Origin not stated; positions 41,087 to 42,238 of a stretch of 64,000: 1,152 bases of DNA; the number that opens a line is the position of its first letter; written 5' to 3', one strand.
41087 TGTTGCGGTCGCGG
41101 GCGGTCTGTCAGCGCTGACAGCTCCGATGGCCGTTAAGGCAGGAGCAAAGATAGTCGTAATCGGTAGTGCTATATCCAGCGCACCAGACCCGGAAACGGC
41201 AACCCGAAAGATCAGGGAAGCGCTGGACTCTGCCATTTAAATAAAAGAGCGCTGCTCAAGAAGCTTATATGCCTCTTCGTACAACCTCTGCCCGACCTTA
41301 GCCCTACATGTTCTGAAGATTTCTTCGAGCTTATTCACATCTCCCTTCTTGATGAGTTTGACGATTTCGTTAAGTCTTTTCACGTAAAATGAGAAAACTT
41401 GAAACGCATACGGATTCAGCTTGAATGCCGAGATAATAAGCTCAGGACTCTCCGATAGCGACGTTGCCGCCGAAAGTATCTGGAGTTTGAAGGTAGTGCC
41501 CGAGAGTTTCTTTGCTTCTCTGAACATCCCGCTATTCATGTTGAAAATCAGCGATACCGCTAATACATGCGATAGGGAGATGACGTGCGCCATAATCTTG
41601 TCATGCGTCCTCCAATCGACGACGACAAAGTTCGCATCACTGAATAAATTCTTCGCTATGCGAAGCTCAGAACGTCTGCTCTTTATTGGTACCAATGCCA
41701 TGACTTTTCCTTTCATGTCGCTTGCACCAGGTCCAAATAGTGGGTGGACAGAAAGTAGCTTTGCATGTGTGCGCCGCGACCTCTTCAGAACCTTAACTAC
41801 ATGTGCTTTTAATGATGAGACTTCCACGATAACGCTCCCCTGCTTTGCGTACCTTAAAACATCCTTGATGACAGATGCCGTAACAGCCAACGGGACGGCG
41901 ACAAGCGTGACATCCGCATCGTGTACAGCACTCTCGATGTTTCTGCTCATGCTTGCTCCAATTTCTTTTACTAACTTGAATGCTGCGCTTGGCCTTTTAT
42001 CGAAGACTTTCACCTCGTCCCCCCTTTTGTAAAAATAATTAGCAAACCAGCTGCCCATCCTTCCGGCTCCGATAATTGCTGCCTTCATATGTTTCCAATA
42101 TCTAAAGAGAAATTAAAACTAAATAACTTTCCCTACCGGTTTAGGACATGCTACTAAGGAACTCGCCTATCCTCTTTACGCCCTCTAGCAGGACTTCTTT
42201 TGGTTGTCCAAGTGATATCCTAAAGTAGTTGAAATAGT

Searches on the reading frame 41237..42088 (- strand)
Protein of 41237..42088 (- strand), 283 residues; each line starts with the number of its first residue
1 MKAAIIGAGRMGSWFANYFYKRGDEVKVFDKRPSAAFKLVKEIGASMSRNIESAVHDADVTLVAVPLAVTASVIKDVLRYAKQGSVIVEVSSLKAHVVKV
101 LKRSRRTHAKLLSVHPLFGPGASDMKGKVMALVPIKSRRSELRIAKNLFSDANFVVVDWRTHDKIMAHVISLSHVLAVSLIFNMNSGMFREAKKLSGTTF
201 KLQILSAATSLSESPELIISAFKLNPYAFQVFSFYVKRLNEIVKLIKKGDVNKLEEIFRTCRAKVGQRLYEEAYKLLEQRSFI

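Call 3: search_protein_families(library=pfam, proteins=[window:41237-42088:-], max_evalue=0.01)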
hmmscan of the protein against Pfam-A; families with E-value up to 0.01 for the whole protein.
window:41237-42088:- (283 aa): 16 families
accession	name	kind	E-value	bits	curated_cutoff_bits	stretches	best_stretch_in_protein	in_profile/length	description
PF02153.23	PDH_N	-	5e-14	52.5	26.5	1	20-156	6-152/154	Prephenate dehydrogenase, nucleotide-binding domain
PF03807.23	F420_oxidored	-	5.8e-13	49.7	21.6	1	3-91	2-92/94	NADP oxidoreductase coenzyme F420-dependent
PF03446.21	NAD_binding_2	-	1.6e-12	48.1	21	1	4-102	3-104/161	NAD binding domain of 6-phosphogluconate dehydrogenase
PF20463.3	PDH_C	-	1.9e-09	38.2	22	1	161-259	4-101/102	Prephenate dehydrogenase, dimerization domain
PF02737.24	3HCDH_N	-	1.4e-07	32.1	22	1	2-112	1-111/180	3-hydroxyacyl-CoA dehydrogenase, NAD binding domain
PF01210.29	NAD_Gly3P_dh_N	-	3.4e-06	27.6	23.1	0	47-91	59-103/158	NAD-dependent glycerol-3-phosphate dehydrogenase N-terminus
PF01408.29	GFO_IDH_MocA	-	7.8e-06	27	24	1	2-89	2-92/120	Oxidoreductase family, NAD-binding Rossmann fold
PF02558.23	ApbA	-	7.8e-06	26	22.2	1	4-88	2-97/150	Ketopantoate reductase PanE/ApbA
PF01262.27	AlaDh_PNT_C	-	5.7e-05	23.1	23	1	2-93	30-131/214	Alanine dehydrogenase/PNT, C-terminal domain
PF01488.26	Shikimate_DH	-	0.00025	21.6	24.3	1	2-65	14-83/138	Shikimate / quinate 5-dehydrogenase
PF07991.19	KARI_N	-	0.00051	20.1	20.6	1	2-98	6-102/165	Acetohydroxy acid isomeroreductase, NADPH-binding domain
PF02826.25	2-Hacid_dh_C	-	0.00061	19.7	25.1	1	2-91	38-127/178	D-isomer specific 2-hydroxyacid dehydrogenase, NAD binding domain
PF10727.15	Rossmann-like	-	0.0012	19.1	23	1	2-116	16-131/131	Rossmann-like domain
PF00070.33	Pyr_redox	-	0.003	18.5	22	1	2-52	1-51/82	Pyridine nucleotide-disulphide oxidoreductase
PF21799.2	MurD-like_N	-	0.0038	17.9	27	0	2-63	2-65/88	Mur ligase MurD-like, N-terminal domain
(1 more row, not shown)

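Call 4: search_protein_families(library=ncbifam, proteins=[window:41237-42088:-], max_evalue=0.01)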
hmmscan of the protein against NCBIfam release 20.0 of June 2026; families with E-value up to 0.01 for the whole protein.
window:41237-42088:- (283 aa): 60 families (the best 25 are shown)
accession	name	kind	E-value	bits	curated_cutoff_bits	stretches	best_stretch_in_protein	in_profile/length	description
NF006409.0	PRK08655.1-3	equivalog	1.3e-36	126.7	310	1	1-261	1-263/290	prephenate dehydrogenase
NF006408.0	PRK08655.1-2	equivalog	1.1e-34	120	422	1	1-256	7-266/441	prephenate dehydrogenase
NF006411.0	PRK08655.1-5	equivalog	5.5e-34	117.7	464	1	5-259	7-265/443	prephenate dehydrogenase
NF006407.0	PRK08655.1-1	equivalog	1.3e-28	100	834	1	5-260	5-266/439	prephenate dehydrogenase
NF006410.0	PRK08655.1-4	equivalog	2.7e-28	99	498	1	4-267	8-278/446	prephenate dehydrogenase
NF008400.0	PRK11199.1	equivalog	8e-21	74.4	273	1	5-277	104-365/374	bifunctional chorismate mutase/prephenate dehydrogenase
NF006307.0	PRK08507.1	equivalog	6e-17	61.7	295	1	1-260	1-267/275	prephenate dehydrogenase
NF005694.0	PRK07502.1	equivalog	2.9e-14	53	409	1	2-263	8-283/310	prephenate/arogenate dehydrogenase family protein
NF005032.0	PRK06444.1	equivalog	3.7e-13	49.5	293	1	21-243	22-196/197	prephenate dehydrogenase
NF011381.1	PRK14806.1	equivalog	7e-13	47.7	902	1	3-268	6-282/733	bifunctional prephenate dehydrogenase/3-phosphoshikimate 1-carboxyvinyltransferase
NF005111.0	PRK06545.2-3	equivalog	7.5e-13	48.2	344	1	4-198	17-220/371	prephenate dehydrogenase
NF005107.0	PRK06545.1-5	equivalog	1.4e-12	47.2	414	1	38-263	41-279/367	prephenate dehydrogenase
NF005112.0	PRK06545.2-4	subfamily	2.6e-12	46.5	294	1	3-184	5-192/356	prephenate dehydrogenase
NF005105.0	PRK06545.1-3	equivalog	5.7e-12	45.1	524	1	4-264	6-281/367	prephenate dehydrogenase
NF006457.0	PRK08818.1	equivalog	1e-10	41.3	411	1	5-253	9-254/373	prephenate dehydrogenase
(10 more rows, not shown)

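Call 23: search_solved_structures(query=window:41237-42088:-, max_evalue=1, show_alignments=5)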
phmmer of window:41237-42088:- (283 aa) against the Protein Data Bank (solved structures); distinct sequences matched with E-value up to 1: 66 (the best 60 are shown).
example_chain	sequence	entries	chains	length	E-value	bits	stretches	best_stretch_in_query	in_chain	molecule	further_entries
4wji_A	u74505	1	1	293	1.6e-09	40.9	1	4-263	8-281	Putative cyclohexadienyl dehydrogenase and ADH prephenate dehydrogenase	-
2pv7_A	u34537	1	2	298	6.2e-06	29.1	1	7-217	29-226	T-protein [Includes: Chorismate mutase (EC 5.4.99.5) (CM) and Prephenate dehydrogenase (EC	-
5t95_A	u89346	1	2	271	7.7e-06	28.8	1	2-124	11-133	Prephenate dehydrogenase 1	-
5t9f_A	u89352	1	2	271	9.4e-06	28.5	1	2-124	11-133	Prephenate dehydrogenase 1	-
5t9e_A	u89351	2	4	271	1e-05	28.4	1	2-124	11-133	Prephenate dehydrogenase 1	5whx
3dzb_A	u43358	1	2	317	6.1e-05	25.9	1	57-264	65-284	Prephenate dehydrogenase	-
3q3c_A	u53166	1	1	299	0.00011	25.1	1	3-128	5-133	Probable 3-hydroxyisobutyrate dehydrogenase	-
3obb_A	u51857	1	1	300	0.00011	25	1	3-128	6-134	Probable 3-hydroxyisobutyrate dehydrogenase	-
9lxm_A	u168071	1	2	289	0.00028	23.7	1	2-94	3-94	NAD-binding protein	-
5y8g_A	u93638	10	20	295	0.00039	23.2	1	4-131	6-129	Probable 3-hydroxyisobutyrate dehydrogenase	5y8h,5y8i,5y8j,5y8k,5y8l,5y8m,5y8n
3b1f_A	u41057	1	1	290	0.00054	22.7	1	57-262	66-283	Putative prephenate dehydrogenase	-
4dll_A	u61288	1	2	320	0.00099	21.9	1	2-113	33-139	2-hydroxy-3-oxopropionate reductase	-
7a3w_A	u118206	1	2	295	0.0021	20.8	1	4-91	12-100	NAD(P)-dependent oxidoreductase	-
6to4_A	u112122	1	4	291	0.0035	20.1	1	4-93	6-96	Coenzyme F420-dependent NADP oxidoreductase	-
6sm7_A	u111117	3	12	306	0.0064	19.2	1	4-67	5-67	3-sulfolactaldehyde reductase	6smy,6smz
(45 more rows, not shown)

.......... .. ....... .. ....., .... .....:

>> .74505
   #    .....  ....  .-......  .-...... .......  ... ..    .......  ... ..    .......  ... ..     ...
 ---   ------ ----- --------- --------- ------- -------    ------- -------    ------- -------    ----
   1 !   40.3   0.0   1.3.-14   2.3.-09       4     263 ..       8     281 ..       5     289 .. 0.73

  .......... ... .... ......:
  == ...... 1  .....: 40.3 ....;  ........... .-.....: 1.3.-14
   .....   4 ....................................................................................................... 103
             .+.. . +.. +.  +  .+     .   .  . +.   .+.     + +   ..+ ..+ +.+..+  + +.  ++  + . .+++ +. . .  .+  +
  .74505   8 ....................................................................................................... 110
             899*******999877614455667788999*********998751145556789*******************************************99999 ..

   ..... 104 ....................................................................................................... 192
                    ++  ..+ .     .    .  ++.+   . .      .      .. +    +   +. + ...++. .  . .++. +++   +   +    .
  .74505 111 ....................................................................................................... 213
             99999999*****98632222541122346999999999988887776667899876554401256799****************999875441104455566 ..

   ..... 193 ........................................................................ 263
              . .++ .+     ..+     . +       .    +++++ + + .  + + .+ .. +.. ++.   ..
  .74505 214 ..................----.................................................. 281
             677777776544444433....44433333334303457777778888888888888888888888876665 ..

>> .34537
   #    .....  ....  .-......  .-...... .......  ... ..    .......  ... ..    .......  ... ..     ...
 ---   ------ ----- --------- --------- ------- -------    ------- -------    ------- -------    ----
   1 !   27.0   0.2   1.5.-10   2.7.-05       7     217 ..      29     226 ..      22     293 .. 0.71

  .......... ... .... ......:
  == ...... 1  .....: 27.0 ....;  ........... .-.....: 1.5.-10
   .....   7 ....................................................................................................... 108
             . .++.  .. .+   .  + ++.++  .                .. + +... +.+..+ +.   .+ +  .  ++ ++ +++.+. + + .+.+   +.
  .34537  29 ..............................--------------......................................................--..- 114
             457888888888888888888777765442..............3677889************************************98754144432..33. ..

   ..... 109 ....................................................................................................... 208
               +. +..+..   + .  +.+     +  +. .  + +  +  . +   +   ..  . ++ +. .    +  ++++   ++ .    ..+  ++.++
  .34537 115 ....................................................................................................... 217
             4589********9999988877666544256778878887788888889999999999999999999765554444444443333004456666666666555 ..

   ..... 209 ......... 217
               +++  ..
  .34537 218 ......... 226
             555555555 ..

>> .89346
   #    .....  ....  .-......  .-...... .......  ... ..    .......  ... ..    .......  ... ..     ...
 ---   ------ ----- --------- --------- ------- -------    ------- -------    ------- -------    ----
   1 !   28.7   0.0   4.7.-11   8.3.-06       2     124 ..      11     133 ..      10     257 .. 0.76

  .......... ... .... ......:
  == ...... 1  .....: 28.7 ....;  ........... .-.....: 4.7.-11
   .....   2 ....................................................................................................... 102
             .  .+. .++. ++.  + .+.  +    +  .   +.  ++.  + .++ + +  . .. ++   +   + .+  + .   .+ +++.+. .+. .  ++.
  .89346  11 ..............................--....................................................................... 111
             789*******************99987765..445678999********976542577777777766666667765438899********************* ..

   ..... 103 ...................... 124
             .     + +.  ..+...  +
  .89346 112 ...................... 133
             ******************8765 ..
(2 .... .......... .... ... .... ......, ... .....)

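Call 39: search_solved_structures(query=A2, max_evalue=1, show_alignments=5)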
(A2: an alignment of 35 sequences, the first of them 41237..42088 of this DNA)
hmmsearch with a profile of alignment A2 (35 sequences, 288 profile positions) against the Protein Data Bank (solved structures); distinct sequences matched with E-value up to 1: 363 (the best 60 are shown).
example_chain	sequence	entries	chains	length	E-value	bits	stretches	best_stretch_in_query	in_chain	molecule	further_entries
2pv7_A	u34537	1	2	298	4e-34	121.5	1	2-269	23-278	T-protein [Includes: Chorismate mutase (EC 5.4.99.5) (CM) and Prephenate dehydrogenase (EC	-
5t9f_A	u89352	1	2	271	5.7e-22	81.6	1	2-250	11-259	Prephenate dehydrogenase 1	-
5t9e_A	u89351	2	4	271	8.5e-22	81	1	2-250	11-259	Prephenate dehydrogenase 1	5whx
5t95_A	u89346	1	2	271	1.9e-21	79.9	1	2-250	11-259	Prephenate dehydrogenase 1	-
4wji_A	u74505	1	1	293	1.4e-19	73.7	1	3-263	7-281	Putative cyclohexadienyl dehydrogenase and ADH prephenate dehydrogenase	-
7mqv_A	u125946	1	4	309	5.5e-18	68.5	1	2-263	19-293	Prephenate dehydrogenase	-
5uyy_A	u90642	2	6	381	8.9e-18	67.8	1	2-263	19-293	Prephenate dehydrogenase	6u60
2g5c_A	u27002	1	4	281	3.9e-16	62.4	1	2-262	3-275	prephenate dehydrogenase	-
3ggg_D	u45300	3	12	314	5.6e-16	61.9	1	2-262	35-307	Prephenate dehydrogenase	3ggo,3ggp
2f1k_A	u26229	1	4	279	9e-16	61.3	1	1-262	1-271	prephenate dehydrogenase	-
3dzb_A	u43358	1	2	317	1.7e-13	53.8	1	56-269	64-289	Prephenate dehydrogenase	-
3b1f_A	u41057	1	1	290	5.9e-11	45.5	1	55-263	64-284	Putative prephenate dehydrogenase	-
5t57_A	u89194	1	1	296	5.9e-10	42.2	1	2-88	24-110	Semialdehyde dehydrogenase NAD-binding protein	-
6to4_A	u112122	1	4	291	7.3e-10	41.9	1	4-92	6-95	Coenzyme F420-dependent NADP oxidoreductase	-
9lxm_A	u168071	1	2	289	1.1e-09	41.3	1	2-93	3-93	NAD-binding protein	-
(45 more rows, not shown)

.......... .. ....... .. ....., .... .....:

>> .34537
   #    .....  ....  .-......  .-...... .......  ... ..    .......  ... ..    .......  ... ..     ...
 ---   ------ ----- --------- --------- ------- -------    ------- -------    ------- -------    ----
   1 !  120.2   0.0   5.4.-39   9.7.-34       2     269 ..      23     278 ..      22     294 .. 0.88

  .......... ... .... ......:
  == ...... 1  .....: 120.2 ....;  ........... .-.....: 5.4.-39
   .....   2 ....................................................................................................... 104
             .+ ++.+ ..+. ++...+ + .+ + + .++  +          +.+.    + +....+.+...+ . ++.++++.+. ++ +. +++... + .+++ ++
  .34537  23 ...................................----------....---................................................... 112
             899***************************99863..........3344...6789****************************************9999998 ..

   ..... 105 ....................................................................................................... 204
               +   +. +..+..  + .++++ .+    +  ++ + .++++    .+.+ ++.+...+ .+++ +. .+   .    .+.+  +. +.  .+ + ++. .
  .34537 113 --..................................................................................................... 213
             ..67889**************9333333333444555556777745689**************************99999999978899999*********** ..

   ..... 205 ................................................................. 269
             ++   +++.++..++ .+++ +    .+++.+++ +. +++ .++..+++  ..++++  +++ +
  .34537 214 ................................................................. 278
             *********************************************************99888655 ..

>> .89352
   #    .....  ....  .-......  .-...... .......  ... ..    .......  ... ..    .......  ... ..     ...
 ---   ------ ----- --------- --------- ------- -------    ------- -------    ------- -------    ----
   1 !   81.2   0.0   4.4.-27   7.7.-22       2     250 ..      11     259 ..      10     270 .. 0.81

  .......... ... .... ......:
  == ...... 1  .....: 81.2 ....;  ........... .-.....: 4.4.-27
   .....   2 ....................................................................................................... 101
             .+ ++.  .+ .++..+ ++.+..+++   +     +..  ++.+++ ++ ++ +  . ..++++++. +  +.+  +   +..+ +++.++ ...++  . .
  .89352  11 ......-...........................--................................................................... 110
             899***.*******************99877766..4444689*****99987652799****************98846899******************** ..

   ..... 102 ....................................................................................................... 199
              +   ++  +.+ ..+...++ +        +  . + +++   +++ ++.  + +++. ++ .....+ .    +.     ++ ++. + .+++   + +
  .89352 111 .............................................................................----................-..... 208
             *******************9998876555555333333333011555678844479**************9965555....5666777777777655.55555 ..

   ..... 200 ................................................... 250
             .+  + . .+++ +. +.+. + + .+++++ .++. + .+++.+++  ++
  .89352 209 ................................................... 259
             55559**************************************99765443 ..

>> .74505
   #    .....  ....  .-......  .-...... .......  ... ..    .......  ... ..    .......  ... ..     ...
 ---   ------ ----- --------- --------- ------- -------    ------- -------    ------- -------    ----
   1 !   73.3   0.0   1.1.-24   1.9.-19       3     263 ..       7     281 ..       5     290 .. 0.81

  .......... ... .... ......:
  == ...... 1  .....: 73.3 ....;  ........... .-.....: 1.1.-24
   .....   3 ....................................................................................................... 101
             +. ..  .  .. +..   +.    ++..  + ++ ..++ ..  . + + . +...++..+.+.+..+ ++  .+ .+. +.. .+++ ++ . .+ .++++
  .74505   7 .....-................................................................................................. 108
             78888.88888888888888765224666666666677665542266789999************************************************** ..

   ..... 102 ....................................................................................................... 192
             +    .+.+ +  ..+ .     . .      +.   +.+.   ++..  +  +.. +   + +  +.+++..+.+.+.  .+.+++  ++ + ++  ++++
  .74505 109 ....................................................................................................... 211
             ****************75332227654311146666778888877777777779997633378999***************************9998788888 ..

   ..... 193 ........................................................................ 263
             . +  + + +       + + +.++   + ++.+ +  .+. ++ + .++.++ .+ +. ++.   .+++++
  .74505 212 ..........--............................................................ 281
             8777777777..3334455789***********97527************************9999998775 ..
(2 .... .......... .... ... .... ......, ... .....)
